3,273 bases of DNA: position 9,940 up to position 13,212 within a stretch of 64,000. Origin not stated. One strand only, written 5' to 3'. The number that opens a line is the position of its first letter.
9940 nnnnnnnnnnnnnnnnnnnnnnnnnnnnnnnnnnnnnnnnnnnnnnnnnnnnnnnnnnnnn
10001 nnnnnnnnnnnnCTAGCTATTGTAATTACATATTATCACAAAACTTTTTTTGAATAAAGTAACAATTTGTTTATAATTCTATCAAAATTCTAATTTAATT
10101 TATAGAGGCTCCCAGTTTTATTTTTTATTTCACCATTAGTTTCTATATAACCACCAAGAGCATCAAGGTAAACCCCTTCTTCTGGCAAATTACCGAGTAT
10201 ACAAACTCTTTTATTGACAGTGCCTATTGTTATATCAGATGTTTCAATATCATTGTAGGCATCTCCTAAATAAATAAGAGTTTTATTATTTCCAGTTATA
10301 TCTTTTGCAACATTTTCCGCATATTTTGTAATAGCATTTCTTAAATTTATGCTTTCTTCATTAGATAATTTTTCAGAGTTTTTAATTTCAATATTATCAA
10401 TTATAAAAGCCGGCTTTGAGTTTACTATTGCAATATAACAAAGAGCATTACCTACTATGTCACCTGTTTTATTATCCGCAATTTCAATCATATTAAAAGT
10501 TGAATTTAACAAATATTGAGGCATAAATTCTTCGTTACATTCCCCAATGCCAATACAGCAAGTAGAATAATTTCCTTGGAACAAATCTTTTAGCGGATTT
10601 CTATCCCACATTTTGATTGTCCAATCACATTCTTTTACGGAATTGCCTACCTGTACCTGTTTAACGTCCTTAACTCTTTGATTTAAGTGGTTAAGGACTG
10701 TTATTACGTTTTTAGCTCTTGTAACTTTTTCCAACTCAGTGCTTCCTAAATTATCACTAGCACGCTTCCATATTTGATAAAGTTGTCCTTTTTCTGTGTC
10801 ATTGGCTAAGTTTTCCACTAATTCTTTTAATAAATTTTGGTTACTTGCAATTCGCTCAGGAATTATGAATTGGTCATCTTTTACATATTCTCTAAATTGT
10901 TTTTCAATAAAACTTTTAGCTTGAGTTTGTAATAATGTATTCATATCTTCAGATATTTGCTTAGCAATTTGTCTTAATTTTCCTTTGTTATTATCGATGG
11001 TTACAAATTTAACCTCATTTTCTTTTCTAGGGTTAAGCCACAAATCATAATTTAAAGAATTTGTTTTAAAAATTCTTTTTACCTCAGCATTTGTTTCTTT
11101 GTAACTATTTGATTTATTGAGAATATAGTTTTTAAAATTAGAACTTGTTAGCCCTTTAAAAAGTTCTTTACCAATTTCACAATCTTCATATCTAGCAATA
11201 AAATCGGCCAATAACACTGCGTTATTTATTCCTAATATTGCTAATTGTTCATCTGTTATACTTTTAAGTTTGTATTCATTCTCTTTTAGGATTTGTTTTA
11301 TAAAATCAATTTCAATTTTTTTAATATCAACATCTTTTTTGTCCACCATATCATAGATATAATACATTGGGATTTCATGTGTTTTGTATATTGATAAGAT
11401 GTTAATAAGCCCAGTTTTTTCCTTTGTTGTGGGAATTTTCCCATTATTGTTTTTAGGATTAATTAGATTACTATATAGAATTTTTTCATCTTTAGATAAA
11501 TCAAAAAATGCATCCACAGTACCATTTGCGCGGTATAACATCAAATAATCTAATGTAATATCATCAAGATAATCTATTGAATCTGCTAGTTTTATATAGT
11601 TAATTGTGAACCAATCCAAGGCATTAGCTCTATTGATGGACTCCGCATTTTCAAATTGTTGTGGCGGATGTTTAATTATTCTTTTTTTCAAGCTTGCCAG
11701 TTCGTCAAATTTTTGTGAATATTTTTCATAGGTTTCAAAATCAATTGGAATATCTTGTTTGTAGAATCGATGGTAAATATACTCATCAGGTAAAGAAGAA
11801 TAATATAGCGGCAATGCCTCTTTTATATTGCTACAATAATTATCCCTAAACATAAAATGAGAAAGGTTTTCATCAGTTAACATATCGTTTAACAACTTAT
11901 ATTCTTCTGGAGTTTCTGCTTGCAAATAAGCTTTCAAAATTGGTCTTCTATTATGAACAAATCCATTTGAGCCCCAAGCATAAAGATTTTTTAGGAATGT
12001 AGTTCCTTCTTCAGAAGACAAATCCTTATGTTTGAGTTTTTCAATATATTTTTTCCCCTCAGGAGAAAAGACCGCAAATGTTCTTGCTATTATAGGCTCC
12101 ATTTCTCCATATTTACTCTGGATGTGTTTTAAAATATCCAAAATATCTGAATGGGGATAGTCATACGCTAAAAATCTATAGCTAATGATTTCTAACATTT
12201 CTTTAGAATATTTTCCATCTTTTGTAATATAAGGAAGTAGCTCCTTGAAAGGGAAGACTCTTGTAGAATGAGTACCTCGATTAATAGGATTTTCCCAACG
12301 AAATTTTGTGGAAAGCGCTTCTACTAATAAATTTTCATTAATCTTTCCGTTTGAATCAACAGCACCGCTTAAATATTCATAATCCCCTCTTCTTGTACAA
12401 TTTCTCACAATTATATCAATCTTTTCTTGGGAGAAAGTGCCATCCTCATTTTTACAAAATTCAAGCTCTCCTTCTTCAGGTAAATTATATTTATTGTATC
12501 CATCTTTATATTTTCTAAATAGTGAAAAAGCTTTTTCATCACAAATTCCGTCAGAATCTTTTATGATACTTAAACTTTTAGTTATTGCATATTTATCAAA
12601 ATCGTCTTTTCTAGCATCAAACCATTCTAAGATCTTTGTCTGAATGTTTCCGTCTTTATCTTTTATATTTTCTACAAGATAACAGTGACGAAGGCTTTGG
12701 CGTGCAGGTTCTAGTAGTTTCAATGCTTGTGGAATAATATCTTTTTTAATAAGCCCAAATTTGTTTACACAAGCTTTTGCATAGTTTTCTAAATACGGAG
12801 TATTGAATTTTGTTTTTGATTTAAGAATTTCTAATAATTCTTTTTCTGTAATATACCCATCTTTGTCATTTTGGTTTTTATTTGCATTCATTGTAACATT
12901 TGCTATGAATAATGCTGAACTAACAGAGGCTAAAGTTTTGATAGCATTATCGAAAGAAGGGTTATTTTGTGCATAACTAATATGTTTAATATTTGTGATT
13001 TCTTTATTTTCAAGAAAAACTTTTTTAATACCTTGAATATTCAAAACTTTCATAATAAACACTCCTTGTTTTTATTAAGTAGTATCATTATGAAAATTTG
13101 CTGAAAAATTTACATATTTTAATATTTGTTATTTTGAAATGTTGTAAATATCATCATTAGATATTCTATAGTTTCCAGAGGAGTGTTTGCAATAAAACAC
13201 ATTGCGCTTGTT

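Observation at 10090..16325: Tandem pair of ~990-aa paralogs of unknown function with a hyper-conserved C-terminal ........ domain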

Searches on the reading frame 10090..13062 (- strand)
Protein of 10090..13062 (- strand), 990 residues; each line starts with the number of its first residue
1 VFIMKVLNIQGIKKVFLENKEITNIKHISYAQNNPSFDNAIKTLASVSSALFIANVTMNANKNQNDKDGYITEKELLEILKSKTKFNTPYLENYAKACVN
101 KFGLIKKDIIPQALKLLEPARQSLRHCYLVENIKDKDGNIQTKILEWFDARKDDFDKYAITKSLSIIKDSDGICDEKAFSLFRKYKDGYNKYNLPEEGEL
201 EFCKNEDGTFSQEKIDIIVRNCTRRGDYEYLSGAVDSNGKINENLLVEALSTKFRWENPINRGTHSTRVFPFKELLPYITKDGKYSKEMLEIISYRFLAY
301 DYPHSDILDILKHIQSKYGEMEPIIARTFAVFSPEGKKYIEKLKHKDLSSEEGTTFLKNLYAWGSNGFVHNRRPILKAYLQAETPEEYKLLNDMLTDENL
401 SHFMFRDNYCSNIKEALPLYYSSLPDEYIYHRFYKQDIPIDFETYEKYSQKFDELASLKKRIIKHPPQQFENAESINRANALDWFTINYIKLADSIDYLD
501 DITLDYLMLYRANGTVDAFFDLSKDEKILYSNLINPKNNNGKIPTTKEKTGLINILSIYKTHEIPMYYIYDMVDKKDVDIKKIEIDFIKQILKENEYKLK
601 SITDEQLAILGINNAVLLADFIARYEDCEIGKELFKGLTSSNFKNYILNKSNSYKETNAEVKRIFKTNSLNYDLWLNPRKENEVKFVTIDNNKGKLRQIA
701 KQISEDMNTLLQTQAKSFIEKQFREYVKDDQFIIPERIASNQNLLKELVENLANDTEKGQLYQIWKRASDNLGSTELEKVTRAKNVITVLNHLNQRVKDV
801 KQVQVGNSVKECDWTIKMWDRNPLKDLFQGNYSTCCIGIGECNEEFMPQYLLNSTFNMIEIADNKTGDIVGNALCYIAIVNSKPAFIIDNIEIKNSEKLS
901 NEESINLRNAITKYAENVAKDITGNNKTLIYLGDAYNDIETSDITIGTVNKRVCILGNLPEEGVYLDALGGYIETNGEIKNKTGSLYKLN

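Call 4: search_protein_families(library=pfam, proteins=[window:10090-13062:-], max_evalue=1)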
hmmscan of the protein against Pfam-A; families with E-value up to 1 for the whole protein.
window:10090-13062:- (990 aa): 5 families
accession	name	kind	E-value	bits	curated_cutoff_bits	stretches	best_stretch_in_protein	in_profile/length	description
PF24695.1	PITM1-3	-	0.026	15.2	27.7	1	209-245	31-68/98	PITM 1-3, beta-sandwich domain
PF13405.12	EF-hand_6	-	0.03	14.5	25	1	66-82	12-28/30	EF-hand domain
PF00036.39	EF-hand_1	-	0.075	13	25.4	1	66-82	12-28/29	EF hand domain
PF04335.19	VirB8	-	0.12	12.6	23.2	1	675-801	40-158/213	VirB8 protein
PF01351.25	RNase_HII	-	0.18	12.1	25.8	0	867-968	9-106/199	Ribonuclease HII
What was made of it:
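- On EF-hand calcium-binding repeats (N-terminal DxDG units): Only aa 66-82 of A gives sub-threshold hits (EF-hand_6 E=0.03, 14.5 bits against a cutoff of 25, call 4).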

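Call 5: search_protein_families(library=ncbifam, proteins=[window:10090-13062:-], max_evalue=1)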
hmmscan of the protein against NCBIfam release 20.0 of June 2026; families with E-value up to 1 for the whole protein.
window:10090-13062:- (990 aa): 1 family
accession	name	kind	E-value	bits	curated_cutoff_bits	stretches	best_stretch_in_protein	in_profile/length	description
NF052470.1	CT584_fam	equivalog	0.019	14.5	220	1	712-808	66-160/179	CT584 family type III secretion system tip protein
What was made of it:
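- On GNAT (GCN5-related N-acyltransferase) fold superfamily: There are no hits for A or B at E<=1 (calls 4, 5).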

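Call 8: find_homologous_proteins(query=window:10090-13062:-)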
Query window:10090-13062:- (990 aa): 4 proteins with E <= 0.001 among 8000 candidates.
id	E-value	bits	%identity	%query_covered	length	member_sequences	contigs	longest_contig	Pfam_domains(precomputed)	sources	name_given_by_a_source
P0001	0.0e+0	2192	99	100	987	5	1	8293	-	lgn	-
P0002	0.0e+0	1180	56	100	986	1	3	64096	-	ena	-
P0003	0.0e+0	1160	55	100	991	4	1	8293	-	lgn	-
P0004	3.9e-277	940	49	90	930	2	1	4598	-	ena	-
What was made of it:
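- Tried and rejected: Word-indexed homolog search with full-length A found only 4 clusters (call 8).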

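Call 9: search_solved_structures(query=window:10090-13062:-, max_evalue=10)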
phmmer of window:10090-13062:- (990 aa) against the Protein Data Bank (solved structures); distinct sequences matched with E-value up to 10: 1.
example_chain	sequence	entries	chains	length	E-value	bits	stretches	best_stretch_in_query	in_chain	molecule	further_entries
6huy_A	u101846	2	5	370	0.8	10.8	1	681-783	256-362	Coenzyme F420-dependent N(5),N(10)-methenyltetrahydromethanopterin reductase-related prote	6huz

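Call 13: find_encoding_contigs(protein=P0002, flank=10000, max_places=4)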
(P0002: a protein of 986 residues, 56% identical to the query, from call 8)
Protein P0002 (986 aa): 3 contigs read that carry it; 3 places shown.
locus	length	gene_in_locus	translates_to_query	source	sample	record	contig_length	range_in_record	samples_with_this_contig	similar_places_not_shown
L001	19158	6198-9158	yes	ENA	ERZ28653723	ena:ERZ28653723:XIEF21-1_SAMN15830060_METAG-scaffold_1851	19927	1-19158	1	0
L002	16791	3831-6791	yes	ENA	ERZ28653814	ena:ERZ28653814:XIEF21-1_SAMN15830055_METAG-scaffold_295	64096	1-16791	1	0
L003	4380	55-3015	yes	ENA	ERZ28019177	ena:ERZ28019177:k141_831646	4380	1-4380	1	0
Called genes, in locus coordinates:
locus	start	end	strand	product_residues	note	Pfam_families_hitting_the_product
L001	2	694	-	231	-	?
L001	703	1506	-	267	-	PF02405:MlaE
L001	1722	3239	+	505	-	-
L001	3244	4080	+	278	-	PF00149:Metallophos (weak), PF13277:YmdB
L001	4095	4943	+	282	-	PF02811:PHP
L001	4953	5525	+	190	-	-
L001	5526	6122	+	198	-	PF18306:LDcluster4, PF03641:Lysine_decarbox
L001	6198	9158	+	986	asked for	-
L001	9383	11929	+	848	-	-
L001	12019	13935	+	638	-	PF07244:POTRA, PF08479:POTRA_2, PF07244:POTRA, PF01103:Omp85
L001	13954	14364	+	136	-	PF03938:OmpH (faint)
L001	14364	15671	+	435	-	PF02885:Glycos_trans_3N, PF00591:Glycos_transf_3, PF07831:PYNP_C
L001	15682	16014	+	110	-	-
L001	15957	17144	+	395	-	PF00771:FHIPEP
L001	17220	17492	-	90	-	PF00216:Bac_DNA_binding, PF18291:HU-HIG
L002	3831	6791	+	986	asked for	-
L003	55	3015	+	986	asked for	-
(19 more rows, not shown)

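Call 14: find_encoding_contigs(protein=P0004, flank=10000, max_places=4)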
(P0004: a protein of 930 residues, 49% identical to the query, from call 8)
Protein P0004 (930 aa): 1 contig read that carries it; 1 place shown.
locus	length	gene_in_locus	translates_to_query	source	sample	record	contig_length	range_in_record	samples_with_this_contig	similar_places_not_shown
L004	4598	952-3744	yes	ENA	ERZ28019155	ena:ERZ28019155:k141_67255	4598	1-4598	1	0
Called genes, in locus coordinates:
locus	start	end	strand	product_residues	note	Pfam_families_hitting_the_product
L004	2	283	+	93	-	?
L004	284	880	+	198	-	PF18306:LDcluster4, PF03641:Lysine_decarbox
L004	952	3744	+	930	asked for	-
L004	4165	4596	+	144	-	?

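Call 19: find_related_loci(query=A1, collection=genome_contigs, flank=10000)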
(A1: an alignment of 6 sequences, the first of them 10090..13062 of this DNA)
Query A1 (990 aa) in genome_contigs; peptide patterns used: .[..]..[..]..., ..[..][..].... (x = any residue, [..] = any of these).
90 stretches matched a pattern, but none encodes a relative of the query by tblastn (E <= 1e-3).
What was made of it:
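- Tried and rejected: The genome_contigs scan with N-terminal patterns found nothing (call 19).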

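Call 24: search_protein_representatives(alignment_id=A1)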
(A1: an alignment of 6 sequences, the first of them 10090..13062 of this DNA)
Query: 6 sequences, 992 profile positions. Proteins with E-value up to 0.001 (for the whole library): 554; up to 1e-10: 387; up to 1e-30: 158. The best 150 are listed.
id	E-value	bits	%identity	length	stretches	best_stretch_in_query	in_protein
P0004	0.0e+00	1586.5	-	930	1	1-895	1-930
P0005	8.8e-151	520.1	-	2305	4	439-972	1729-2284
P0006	1.6e-137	476.2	-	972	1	439-991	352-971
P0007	1.3e-134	466.6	-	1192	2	391-976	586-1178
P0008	2.0e-134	466.0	-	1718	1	384-978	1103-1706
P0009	2.5e-134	465.7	-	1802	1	451-991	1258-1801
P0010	1.7e-133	462.9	-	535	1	460-991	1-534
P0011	2.2e-131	455.9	-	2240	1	283-980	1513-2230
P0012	3.2e-131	455.4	-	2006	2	432-982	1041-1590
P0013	4.0e-130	451.7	-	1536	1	444-982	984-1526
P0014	2.2e-129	449.3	-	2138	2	271-979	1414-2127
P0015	3.9e-129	448.5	-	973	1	460-972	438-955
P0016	5.9e-129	447.9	-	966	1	265-978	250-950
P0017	1.3e-128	446.7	-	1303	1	393-983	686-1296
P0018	2.2e-128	446.0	-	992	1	432-991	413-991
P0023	1.7e-123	429.8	-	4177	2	477-981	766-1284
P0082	5.2e-88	312.3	-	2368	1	387-982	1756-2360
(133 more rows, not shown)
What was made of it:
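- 10642..11736 (-): Conserved all-α middle domain of A (aa ~440-804). It belongs to the family-wide ~550-aa core and is high-confidence in the model. No structural or sequence relative was found. calls 24 (most hits cover profile positions ~440-990), 59 (pLDDT 85-97), 87, 105, 108
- Tried and rejected: This under-reported the family; the exhaustive HMMER search corrected it (call 24).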

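Call 27: search_protein_families(library=pfam, alignment_id=A2, max_evalue=0.001)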
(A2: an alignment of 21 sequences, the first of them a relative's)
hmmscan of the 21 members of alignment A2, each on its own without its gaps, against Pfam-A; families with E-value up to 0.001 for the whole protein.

A. member 1, P0005 (2305 aa): 0 families

B. families by the number of members that match (of 21 scanned): 10 families
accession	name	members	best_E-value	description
PF13646.12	HEAT_2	1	1.4e-43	HEAT repeats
PF02985.28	HEAT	1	2.9e-22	HEAT repeat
PF00583.31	Acetyltransf_1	1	1.9e-07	Acetyltransferase (GNAT) family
PF24348.1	DUF7508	1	2e-06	Domain of unknown function (DUF7508)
PF13508.13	Acetyltransf_7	1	6.1e-06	Acetyltransferase (GNAT) domain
PF10410.14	DnaB_bind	1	3.7e-05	DnaB-helicase binding domain of primase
PF04607.23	RelA_SpoT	1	6.9e-05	Region found in RelA / SpoT proteins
PF13673.13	Acetyltransf_10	1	0.00015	Acetyltransferase (GNAT) domain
PF13513.12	HEAT_EZ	1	0.00035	HEAT-like repeat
PF22798.2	DUF5817_CT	1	0.00096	DUF5817, C-terminal domain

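Call 59: predict_structure(alignment_id=A5)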
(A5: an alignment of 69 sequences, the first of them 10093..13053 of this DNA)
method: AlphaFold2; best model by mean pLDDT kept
length: 987 residues; sequences in the alignment: 69
mean_pLDDT: 79.1   pTM: 0.62
mean pLDDT of the five models: 79.1, 77.3, 77.3, 76.9, 75.6
residues with pLDDT >= 90: 321; 70-90: 430; 50-70: 148; < 50: 88
segments of 3 or more residues with pLDDT < 50: 1-38, 40-62, 184-188, 257-264, 295-299, 466-471
pLDDT, mean of each block of 10 residues (from residue 1): 31 36 34 47 40 34 72 90 79 84 85 63 68 82 72 62 76 72 51 73 78 68 71 78 81 59 56 68 79 55 65 65 53 67 72 79 65 80 87 76 81 85 77 71 83 85 55 64 85 90 76 91 95 82 90 89 93 90 87 77 84 85 86 88 92 96 97 98 91 94 96 96 96 94 97 95 96 91 93 94 79 95 74 75 92 96 93 93 95 89 97 98 95 92 69 89 89 69 90
secondary structure, 60 per line:
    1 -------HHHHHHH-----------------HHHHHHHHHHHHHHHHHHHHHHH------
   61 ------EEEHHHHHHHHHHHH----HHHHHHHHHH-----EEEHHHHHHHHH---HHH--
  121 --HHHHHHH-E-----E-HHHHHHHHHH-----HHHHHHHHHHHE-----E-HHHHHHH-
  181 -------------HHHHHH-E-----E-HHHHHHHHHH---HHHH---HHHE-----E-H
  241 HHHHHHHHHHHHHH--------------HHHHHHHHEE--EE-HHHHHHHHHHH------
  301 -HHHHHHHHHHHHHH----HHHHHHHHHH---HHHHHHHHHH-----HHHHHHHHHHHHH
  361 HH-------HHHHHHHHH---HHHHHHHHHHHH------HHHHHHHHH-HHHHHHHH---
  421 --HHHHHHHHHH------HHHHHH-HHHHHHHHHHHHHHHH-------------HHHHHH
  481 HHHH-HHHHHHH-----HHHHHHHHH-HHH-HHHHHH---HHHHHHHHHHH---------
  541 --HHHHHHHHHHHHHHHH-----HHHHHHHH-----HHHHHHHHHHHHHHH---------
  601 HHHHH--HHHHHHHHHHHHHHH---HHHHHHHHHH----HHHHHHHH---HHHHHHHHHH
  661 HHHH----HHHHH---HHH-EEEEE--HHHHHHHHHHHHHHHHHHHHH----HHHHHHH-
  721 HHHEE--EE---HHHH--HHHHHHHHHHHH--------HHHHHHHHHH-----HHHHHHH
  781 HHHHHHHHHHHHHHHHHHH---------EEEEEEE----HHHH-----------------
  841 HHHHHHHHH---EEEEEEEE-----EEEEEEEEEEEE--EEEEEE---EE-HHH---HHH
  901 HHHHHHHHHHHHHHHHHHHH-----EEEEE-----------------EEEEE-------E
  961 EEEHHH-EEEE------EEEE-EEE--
elements in order (helices of 4 or more, strands of 3 or more residues): H8-14 H32-54 E67-69 H70-81 H86-95 E101-103 H104-112 H123-129 H139-148 H154-164 H173-179 H194-199 H209-218 H222-225 H240-254 H269-276 H284-294 H302-315 H320-329 H333-342 H348-362 H370-378 H382-393 H400-408 H410-417 H423-432 H439-444 H446-461 H475-484 H486-492 H498-506 H512-517 H521-531 H543-558 H564-571 H577-591 H601-605 H608-622 H626-635 H640-647 H651-664 H669-673 E681-685 H688-708 H713-719 H733-736 H739-750 H759-768 H774-799 E809-815 H820-823 H841-849 E853-860 E866-877 E880-885 H898-920 E926-930 E948-952 E960-963 E968-971 E978-981 E983-985
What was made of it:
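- On EF-hand calcium-binding repeats (N-terminal DxDG units): The model shows β-hairpin-plus-helix units rather than paired EF loops (call 59).
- Most of the protein is helical repeat scaffold (call 59). Disordered first ~60 aa (call 59).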

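Call 67: search_protein_families(library=padloc, proteins=[window:10090-13062:-], max_evalue=0.1)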
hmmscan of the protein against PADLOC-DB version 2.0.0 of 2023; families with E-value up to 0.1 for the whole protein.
window:10090-13062:- (990 aa): 0 families
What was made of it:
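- On Polymorphic toxin / contact-dependent effector systems: There are no PADLOC hits (call 67).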

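Call 68: search_protein_families(library=phrogs, proteins=[window:10090-13062:-], max_evalue=0.1)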
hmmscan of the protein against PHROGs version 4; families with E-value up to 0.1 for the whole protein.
window:10090-13062:- (990 aa): 4 families
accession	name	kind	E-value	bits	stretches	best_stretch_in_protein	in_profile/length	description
phrog_37325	-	unknown function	0.04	15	0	340-385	24-69/79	-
phrog_14830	-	unknown function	0.045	14.8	0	320-388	44-111/118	-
phrog_2216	-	unknown function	0.079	14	0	619-660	26-63/104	-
phrog_13434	-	unknown function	0.095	13.9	0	861-894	15-48/66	-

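Call 70: search_protein_families(library=pfam, proteins=[P0082], max_evalue=0.01)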
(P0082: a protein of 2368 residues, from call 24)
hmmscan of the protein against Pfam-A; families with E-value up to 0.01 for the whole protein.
P0082 (2368 aa): 3 families
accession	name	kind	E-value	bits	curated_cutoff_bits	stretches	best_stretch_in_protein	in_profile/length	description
PF00583.31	Acetyltransf_1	-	1.9e-07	31.8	20.7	1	729-811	39-116/116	Acetyltransferase (GNAT) family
PF13508.13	Acetyltransf_7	-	6.1e-06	27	27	1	732-812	12-83/84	Acetyltransferase (GNAT) domain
PF13673.13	Acetyltransf_10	-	0.0011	19.4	23.6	1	730-817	38-113/128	Acetyltransferase (GNAT) domain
